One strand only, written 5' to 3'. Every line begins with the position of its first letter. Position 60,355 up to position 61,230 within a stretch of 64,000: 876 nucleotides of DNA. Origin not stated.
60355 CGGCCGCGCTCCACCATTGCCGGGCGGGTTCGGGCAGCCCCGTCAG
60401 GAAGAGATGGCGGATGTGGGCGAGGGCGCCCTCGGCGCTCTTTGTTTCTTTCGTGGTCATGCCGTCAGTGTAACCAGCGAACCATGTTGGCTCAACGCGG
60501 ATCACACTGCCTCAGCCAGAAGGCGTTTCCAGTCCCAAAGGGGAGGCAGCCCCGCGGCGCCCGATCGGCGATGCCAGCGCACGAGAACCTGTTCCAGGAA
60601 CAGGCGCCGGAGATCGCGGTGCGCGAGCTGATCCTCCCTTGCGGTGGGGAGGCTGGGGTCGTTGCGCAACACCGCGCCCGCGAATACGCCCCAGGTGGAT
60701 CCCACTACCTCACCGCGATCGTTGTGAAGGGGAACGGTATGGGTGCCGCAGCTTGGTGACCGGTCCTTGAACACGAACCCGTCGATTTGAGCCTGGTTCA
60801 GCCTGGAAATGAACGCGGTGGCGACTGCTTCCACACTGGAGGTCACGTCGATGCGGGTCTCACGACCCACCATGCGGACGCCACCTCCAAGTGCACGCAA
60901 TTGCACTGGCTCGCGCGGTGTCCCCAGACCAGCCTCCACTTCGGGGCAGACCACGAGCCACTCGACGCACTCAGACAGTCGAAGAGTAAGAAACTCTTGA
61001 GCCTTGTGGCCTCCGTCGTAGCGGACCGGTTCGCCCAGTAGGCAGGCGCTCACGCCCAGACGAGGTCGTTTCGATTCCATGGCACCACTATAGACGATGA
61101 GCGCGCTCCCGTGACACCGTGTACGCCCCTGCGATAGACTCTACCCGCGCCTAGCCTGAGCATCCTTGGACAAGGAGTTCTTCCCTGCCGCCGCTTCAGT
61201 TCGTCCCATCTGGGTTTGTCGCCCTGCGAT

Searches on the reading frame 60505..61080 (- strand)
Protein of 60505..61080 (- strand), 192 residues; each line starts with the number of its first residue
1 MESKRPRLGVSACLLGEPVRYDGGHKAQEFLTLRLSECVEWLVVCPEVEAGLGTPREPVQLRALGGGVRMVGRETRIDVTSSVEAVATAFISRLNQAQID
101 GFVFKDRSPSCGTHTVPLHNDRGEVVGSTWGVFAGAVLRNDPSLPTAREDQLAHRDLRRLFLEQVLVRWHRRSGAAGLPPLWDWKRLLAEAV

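Call 8: find_encoding_contigs(protein=window:60505-61080:-, flank=10000, max_places=6)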
Protein window:60505-61080:- (192 aa): 1 contig read that carries it; 1 place shown.
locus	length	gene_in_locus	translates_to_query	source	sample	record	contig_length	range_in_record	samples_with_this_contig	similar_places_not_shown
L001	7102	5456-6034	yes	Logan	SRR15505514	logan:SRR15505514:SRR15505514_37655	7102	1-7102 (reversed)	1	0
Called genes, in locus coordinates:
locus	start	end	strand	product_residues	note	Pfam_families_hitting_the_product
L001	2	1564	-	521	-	?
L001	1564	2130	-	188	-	-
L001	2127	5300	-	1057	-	PF04738:Lant_dehydr_N, PF14028:Lant_dehydr_C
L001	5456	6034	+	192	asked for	PF04463:2-thiour_desulf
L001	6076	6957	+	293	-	PF28008:EboA, PF13646:HEAT_2 (weak)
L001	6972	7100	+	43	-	?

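Call 12: find_homologous_proteins(query=L001:2130-5300:-, max_evalue=1e-10)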
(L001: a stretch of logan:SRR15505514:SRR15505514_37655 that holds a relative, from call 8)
Query L001:2130-5300:- (1057 aa): 1334 proteins with E <= 1e-10 among 8000 candidates; the best 120 are listed.
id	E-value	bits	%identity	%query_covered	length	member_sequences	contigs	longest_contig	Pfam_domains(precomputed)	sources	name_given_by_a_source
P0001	0.0e+0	2364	100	100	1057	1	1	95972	PF14028.12,PF04738.19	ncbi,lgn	-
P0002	0.0e+0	1264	58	100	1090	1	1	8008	PF14028.12,PF04738.19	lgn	-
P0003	0.0e+0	1262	59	96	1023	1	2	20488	PF14028.12,PF04738.19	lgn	-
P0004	0.0e+0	1228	56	100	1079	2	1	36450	PF14028.12,PF04738.19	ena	-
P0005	0.0e+0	1198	54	100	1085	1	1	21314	PF14028.12,PF04738.19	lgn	-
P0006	0.0e+0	1189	55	100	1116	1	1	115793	PF14028.12,PF04738.19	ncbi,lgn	-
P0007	0.0e+0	1172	56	95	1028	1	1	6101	PF14028.12,PF04738.19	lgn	-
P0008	0.0e+0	1170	56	96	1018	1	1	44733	PF14028.12,PF04738.19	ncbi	-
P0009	0.0e+0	1167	54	100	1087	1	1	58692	PF14028.12,PF04738.19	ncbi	-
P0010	0.0e+0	1163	54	100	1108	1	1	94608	PF14028.12,PF04738.19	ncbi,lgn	-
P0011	0.0e+0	1135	55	94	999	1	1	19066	PF14028.12,PF04738.19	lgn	-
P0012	0.0e+0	1122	51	100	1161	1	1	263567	PF14028.12,PF04738.19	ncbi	ncbi:MAG: lantibiotic dehydratase [Candidatus Eisenbacteria bacterium]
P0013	0.0e+0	1110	54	95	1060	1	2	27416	PF14028.12,PF04738.19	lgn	-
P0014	0.0e+0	1104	51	98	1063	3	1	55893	PF14028.12,PF04738.19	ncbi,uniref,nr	ncbi:MAG: lantibiotic dehydratase [Candidatus Eisenbacteria bacterium]|uniref:Lantibiotic dehydratas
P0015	0.0e+0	1102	53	96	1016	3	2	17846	PF14028.12,PF04738.19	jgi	-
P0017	0.0e+0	1041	51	97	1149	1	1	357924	PF14028.12,PF04738.19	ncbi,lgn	-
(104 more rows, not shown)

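Call 13: find_encoding_contigs(protein=P0001, flank=10000, max_places=4)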
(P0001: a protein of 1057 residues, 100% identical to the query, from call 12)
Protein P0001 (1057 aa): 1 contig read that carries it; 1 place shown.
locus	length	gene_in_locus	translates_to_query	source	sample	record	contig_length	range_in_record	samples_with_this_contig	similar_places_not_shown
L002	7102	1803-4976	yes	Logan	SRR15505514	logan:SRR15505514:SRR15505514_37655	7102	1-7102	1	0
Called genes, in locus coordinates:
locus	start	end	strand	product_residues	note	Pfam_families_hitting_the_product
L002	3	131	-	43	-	?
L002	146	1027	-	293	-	PF28008:EboA, PF13646:HEAT_2 (weak)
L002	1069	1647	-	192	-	PF04463:2-thiour_desulf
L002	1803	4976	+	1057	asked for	PF04738:Lant_dehydr_N, PF14028:Lant_dehydr_C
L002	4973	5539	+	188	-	-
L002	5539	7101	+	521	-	?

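Call 14: find_related_loci(query=P0001, collection=genome_contigs, flank=10000)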
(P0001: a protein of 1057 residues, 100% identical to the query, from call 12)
Query P0001 (1057 aa) in genome_contigs; peptide patterns used: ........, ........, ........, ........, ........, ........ (x = any residue, [..] = any of these).
48 stretches matched a pattern; 7 encode a relative of the query (tblastn E <= 1e-3); 7 distinct loci.
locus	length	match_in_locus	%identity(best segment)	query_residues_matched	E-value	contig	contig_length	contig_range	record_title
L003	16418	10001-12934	39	44-1051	0e+0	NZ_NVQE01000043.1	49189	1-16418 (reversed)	Mycobacterium neglectum strain CECT 8778 NODE_43, whole genome shotgun sequence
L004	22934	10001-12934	40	42-1050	0e+0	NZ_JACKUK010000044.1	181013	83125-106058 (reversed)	Mycobacterium barrassiae strain CCUG 50398 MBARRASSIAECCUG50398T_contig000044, whole genome shotgun sequence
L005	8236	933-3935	33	37-1052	2e-168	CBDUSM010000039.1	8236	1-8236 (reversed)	MAG TPA_asm: uncultured Bacteroidales bacterium isolate SRR21487742_binner13_Refined_51 genome assembly, contig: ERZ2666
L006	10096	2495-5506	32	32-1050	7e-165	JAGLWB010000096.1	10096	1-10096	MAG: Bacteroidales bacterium isolate RS_12_1 ZL285.bin.1.fa_96, whole genome shotgun sequence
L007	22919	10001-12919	40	44-1050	0e+0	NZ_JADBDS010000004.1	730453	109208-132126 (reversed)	Mycobacterium sp. OAS707 Ga0395964_04, whole genome shotgun sequence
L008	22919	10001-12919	40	44-1050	0e+0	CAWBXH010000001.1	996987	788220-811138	MAG: uncultured Actinomycetota bacterium isolate MFD05442.bin.1.427 genome assembly, contig: contig_11413, whole genome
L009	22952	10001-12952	28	32-1050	4e-119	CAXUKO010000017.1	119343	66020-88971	MAG TPA_asm: uncultured Cytophagales bacterium isolate public_SRR11456914_metawrap_bin.18 genome assembly, contig: publi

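Call 16: find_encoding_contigs(protein=P0006, flank=10000, max_places=2)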
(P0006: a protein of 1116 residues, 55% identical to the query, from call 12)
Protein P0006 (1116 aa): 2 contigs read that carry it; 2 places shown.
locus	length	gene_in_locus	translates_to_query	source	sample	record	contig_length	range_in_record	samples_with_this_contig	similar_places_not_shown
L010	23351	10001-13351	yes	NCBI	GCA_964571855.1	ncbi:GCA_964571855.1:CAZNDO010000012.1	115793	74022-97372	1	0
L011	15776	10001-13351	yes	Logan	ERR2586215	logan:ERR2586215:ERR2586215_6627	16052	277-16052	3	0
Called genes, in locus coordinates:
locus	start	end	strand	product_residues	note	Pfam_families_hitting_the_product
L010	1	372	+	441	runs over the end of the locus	PF13177:DNA_pol3_delta2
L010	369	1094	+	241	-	-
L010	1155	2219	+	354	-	PF07949:YbbR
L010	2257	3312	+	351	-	PF00814:TsaD, PF22521:HypF_C_2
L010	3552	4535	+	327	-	PF00072:Response_reg, PF00990:GGDEF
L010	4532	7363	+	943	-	PF00512:HisKA, PF02518:HATPase_c, PF01590:GAF, PF13185:GAF_2, PF13492:GAF_3, PF13487:HD_5, PF01966:HD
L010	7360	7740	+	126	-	PF00072:Response_reg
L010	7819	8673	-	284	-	PF17131:TP_0789-like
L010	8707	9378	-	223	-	PF01081:Aldolase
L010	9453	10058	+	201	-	-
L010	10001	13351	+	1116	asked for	PF04738:Lant_dehydr_N, PF14028:Lant_dehydr_C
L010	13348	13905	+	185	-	-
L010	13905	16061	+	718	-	PF03412:Peptidase_C39, PF00664:ABC_membrane, PF00005:ABC_tran, PF02463:SMC_N (faint), PF13304:AAA_21 (faint)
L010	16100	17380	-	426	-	PF05147:LANC_like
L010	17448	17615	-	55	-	-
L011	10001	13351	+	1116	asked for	PF04738:Lant_dehydr_N, PF14028:Lant_dehydr_C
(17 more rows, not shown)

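Call 17: find_encoding_contigs(protein=P0010, flank=10000, max_places=2)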
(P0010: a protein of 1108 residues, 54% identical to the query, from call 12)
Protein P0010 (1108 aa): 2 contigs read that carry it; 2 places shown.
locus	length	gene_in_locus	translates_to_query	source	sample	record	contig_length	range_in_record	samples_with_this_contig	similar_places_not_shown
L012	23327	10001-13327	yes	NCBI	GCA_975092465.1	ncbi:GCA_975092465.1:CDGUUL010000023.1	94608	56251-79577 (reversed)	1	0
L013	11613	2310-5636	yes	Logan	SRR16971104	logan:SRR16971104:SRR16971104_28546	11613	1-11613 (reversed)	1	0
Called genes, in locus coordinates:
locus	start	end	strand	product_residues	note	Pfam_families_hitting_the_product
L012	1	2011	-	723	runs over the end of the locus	PF00672:HAMP, PF00989:PAS (faint), PF08448:PAS_4 (weak), PF00512:HisKA, PF02518:HATPase_c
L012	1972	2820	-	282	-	PF00528:BPD_transp_1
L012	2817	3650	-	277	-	PF00528:BPD_transp_1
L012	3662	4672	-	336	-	PF13531:SBP_bac_11, PF01547:SBP_bac_1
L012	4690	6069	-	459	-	PF07396:Porin_O_P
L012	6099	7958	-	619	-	PF00005:ABC_tran, PF13304:AAA_21 (faint)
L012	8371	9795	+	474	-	PF13454:NAD_binding_9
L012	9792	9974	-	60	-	-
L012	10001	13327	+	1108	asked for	PF04738:Lant_dehydr_N, PF14028:Lant_dehydr_C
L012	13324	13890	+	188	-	-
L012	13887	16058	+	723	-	PF03412:Peptidase_C39, PF00664:ABC_membrane, PF00005:ABC_tran, PF02463:SMC_N (faint)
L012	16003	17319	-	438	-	PF05147:LANC_like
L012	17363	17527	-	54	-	-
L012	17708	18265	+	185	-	PF04893:Yip1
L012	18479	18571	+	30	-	PF09604:Potass_KdpF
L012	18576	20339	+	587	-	PF03814:KdpA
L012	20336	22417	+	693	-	PF00122:E1-E2_ATPase, PF00702:Hydrolase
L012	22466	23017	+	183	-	PF02669:KdpC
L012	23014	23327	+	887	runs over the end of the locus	PF02702:KdpD, PF13493:DUF4118, PF13492:GAF_3, PF00512:HisKA, PF02518:HATPase_c, PF13581:HATPase_c_2 (weak)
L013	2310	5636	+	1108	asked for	PF04738:Lant_dehydr_N, PF14028:Lant_dehydr_C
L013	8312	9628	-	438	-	PF05147:LANC_like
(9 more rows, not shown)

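Call 21: search_solved_structures(query=P0001, max_evalue=0.001, show_alignments=2)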
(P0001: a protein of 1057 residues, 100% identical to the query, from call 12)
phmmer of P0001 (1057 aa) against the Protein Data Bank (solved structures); distinct sequences matched with E-value up to 0.001: 4.
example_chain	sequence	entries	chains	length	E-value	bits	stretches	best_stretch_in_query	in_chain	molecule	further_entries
9g04_A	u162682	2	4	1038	7.4e-47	163.1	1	26-1033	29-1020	Thiopeptide-type bacteriocin biosynthesis domain containing protein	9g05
5ehk_A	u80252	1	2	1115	2e-38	135.2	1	37-896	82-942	Lantibiotic dehydratase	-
4wd9_A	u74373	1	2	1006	3.8e-18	68.1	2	487-895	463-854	Nisin biosynthesis protein NisB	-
6m7y_A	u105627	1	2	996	4.2e-18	67.9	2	487-895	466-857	Nisin biosynthesis protein NisB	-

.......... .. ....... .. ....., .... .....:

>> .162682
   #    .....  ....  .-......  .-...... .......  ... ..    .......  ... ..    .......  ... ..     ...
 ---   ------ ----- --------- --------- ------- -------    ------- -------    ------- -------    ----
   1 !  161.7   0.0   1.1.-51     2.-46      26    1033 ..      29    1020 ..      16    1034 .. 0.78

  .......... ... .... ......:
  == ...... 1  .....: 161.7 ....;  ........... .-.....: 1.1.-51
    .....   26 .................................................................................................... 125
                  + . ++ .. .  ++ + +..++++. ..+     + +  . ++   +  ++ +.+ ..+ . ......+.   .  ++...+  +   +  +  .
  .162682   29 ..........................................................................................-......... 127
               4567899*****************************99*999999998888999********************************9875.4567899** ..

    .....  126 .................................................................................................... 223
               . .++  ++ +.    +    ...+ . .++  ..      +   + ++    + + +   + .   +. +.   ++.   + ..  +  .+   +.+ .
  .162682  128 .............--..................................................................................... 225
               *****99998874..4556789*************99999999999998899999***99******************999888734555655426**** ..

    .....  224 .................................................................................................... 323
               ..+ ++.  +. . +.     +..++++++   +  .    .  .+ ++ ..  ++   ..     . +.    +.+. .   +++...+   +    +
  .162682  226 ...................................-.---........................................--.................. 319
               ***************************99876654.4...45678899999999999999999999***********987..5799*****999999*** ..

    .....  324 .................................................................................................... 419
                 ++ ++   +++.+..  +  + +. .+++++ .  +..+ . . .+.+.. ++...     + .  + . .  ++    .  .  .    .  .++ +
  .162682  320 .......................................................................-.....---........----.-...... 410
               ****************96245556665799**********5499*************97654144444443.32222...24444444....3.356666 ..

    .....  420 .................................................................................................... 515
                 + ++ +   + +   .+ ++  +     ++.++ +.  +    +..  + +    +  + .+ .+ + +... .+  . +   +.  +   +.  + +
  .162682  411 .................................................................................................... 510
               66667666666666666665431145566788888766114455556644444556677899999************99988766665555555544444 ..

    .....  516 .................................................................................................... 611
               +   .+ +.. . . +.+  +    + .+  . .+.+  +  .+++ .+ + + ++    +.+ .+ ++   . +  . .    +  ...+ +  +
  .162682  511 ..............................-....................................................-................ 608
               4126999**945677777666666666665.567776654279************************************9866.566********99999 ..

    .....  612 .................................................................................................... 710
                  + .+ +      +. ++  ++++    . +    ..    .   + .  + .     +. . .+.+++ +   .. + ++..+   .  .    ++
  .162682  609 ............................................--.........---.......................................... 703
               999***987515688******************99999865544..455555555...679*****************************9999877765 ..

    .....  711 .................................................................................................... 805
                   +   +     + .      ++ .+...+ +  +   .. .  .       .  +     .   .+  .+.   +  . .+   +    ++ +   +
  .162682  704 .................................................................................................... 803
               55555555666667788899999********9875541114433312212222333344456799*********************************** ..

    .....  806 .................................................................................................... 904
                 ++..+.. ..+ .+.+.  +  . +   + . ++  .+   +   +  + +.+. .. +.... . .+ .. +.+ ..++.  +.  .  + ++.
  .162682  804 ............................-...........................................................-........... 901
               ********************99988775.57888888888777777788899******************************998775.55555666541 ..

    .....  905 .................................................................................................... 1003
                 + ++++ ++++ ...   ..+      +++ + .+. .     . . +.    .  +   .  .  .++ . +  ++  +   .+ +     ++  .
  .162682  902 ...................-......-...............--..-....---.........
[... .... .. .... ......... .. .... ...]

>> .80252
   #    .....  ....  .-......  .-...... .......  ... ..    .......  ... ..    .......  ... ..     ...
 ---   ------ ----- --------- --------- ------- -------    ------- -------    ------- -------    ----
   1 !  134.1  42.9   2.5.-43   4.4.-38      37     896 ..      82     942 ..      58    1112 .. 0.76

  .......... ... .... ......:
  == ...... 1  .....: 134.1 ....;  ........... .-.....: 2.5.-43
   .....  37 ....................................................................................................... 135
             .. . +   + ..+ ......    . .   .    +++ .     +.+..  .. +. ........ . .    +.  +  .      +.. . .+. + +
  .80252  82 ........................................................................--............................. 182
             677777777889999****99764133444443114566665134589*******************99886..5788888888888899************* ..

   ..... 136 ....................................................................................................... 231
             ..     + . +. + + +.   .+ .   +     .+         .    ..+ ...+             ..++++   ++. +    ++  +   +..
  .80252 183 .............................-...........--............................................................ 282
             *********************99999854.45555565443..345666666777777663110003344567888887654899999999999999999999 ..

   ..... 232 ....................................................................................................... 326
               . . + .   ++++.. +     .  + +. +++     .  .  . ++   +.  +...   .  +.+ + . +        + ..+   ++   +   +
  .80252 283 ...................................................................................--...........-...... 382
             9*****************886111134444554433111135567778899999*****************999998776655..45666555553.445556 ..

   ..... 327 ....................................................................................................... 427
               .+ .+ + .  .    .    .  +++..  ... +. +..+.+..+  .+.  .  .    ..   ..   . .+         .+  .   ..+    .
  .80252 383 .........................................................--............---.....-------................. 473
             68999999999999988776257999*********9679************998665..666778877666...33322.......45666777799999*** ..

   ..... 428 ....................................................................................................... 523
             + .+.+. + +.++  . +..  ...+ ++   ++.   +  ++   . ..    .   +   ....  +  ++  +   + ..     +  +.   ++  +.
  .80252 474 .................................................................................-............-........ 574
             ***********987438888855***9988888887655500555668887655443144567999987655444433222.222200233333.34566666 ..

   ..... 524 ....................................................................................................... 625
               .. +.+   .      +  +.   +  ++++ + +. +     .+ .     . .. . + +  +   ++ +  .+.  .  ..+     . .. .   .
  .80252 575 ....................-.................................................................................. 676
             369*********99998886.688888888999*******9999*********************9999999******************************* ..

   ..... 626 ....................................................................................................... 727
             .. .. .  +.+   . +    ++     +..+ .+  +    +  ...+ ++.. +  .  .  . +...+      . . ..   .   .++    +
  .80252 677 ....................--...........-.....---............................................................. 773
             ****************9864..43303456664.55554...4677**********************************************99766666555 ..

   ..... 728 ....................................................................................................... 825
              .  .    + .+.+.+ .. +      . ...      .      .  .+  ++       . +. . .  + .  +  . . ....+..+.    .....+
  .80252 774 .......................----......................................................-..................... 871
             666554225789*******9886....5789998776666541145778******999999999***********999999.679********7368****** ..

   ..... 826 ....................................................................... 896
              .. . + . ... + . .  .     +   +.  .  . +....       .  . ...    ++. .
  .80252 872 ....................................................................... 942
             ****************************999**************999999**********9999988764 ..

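Call 22: search_protein_families(library=pfam, proteins=[L002:4973-5539:+, L002:5539-7101:+, window:60505-61080:-], max_evalue=0.01)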
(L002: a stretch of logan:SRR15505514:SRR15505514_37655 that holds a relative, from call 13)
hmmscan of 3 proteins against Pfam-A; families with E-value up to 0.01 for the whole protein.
L002:4973-5539:+ (188 aa): 0 families

L002:5539-7101:+ (521 aa): 3 families
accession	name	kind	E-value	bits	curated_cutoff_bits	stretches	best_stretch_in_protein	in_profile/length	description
PF00664.28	ABC_membrane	-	1.3e-31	110.8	28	1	169-435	5-274/274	ABC transporter transmembrane region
PF03412.21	Peptidase_C39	-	7.2e-30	104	22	1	11-139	2-132/133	Peptidase C39 family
PF00005.33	ABC_tran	-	4.2e-05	24.6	25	1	497-521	2-26/137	ABC transporter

window:60505-61080:- (192 aa): 1 family
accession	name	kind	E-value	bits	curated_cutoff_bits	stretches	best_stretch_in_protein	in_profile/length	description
PF04463.17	2-thiour_desulf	-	3e-36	125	34.7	1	9-147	2-139/141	2-thiouracil desulfurase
